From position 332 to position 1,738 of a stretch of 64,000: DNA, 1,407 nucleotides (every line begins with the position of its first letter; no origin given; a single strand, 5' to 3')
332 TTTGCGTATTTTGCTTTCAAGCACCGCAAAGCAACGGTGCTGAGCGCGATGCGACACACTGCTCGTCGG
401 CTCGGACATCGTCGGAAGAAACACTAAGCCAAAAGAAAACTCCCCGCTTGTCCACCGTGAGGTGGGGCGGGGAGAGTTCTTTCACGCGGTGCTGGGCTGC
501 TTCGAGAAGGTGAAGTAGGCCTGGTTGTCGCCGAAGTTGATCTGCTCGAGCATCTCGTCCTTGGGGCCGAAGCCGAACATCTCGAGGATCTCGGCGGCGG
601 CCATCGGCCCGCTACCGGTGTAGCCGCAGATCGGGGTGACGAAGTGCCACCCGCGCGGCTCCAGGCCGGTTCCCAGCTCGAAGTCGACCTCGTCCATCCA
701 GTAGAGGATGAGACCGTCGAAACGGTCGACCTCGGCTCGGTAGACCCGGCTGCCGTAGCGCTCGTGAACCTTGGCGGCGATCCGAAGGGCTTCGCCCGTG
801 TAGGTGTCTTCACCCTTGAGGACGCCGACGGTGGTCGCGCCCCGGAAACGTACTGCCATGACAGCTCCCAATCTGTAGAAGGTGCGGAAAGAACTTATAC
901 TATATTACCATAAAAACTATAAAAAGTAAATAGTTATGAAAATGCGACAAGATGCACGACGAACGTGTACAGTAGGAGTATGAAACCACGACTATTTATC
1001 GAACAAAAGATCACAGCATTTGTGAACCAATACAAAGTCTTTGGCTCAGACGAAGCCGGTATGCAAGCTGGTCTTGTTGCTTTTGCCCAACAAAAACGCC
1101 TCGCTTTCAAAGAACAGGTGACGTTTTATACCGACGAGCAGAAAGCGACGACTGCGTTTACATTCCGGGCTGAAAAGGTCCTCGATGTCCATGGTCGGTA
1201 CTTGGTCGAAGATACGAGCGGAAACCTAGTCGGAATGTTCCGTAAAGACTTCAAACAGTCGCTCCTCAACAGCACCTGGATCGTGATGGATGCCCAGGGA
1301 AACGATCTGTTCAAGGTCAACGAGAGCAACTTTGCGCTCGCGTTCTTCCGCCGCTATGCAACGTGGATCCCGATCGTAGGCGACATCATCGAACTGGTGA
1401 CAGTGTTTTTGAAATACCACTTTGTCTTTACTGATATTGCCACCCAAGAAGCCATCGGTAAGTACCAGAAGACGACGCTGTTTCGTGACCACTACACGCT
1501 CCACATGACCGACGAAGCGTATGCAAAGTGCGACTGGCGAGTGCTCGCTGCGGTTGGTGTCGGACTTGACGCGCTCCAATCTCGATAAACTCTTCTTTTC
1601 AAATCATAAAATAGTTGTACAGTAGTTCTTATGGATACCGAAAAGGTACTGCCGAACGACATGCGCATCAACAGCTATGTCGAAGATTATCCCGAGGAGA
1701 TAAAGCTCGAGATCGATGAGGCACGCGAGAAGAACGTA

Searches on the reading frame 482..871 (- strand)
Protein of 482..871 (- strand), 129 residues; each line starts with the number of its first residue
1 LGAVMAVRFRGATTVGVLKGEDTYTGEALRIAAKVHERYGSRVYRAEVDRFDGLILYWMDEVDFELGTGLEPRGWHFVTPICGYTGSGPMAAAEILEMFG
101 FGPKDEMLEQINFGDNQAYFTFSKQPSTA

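Call 7: search_protein_families(library=pfam, proteins=[window:482-871:-], max_evalue=1)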
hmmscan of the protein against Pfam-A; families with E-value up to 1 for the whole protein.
window:482-871:- (129 aa): 0 families

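Call 8: search_protein_families(library=phrogs, proteins=[window:482-871:-], max_evalue=1)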
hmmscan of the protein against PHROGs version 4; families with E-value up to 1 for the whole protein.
window:482-871:- (129 aa): 0 families

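Call 23: search_protein_families(library=pfam, proteins=[L001:2642-3151:-, L001:3655-4080:-, L001:5713-6138:+], max_evalue=0.1)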
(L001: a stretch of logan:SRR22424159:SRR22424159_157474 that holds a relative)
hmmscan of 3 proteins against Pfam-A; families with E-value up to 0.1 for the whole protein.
L001:2642-3151:- (169 aa): 2 families
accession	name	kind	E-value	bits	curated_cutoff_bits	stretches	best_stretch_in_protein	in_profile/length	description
PF07007.17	LprI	-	0.013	16.4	22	1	11-69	32-83/106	Lysozyme inhibitor LprI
PF24211.1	DUF7432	-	0.055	14.2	27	1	15-51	64-100/120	Family of unknown function (DUF7432)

L001:3655-4080:- (141 aa): 0 families

L001:5713-6138:+ (141 aa): 1 family
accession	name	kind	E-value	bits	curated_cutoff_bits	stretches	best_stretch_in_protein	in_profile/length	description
PF20704.4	KH_NucS_shadow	-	0.00047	20.5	27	1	36-122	27-103/130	NucS shadow ORF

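Call 45: find_related_loci(query=window:482-859:-, collection=viral_contigs, flank=5000)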
Query window:482-859:- (125 aa) in viral_contigs; peptide patterns used: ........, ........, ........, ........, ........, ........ (x = any residue, [..] = any of these).
1 stretches matched a pattern, but none encodes a relative of the query by tblastn (E <= 1e-3).

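Call 59: search_protein_families(library=padloc, proteins=[window:482-859:-, L001:2642-3151:-, L001:5713-6138:+], max_evalue=0.1)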
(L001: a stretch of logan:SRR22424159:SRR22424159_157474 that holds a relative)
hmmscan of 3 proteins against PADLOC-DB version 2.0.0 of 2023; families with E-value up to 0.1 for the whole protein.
window:482-859:- (125 aa): 0 families

L001:2642-3151:- (169 aa): 0 families

L001:5713-6138:+ (141 aa): 0 families

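Call 60: search_protein_families(library=ncbifam, proteins=[window:482-859:-, L001:2642-3151:-, L001:5713-6138:+], max_evalue=0.1)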
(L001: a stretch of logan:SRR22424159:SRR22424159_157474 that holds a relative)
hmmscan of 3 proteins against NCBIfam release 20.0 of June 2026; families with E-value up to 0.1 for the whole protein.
window:482-859:- (125 aa): 0 families

L001:2642-3151:- (169 aa): 0 families

L001:5713-6138:+ (141 aa): 1 family
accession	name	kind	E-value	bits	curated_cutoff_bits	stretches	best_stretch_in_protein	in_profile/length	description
NF040488.1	SCO5389_fam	equivalog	0.004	17.3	75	1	35-121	26-102/130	SCO5389 family protein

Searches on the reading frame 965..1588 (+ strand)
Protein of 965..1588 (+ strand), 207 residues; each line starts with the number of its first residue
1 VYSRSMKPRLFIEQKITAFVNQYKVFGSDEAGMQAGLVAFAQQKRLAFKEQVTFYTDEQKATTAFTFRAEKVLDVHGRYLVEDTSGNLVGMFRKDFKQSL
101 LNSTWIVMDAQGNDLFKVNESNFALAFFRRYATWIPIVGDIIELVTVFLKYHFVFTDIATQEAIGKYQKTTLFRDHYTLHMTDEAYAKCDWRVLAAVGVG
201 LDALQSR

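Call 101: find_encoding_contigs(protein=window:965-1588:+, flank=10000, max_places=1)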
Protein window:965-1588:+ (207 aa): no gene with exactly this product is on record in the collection.
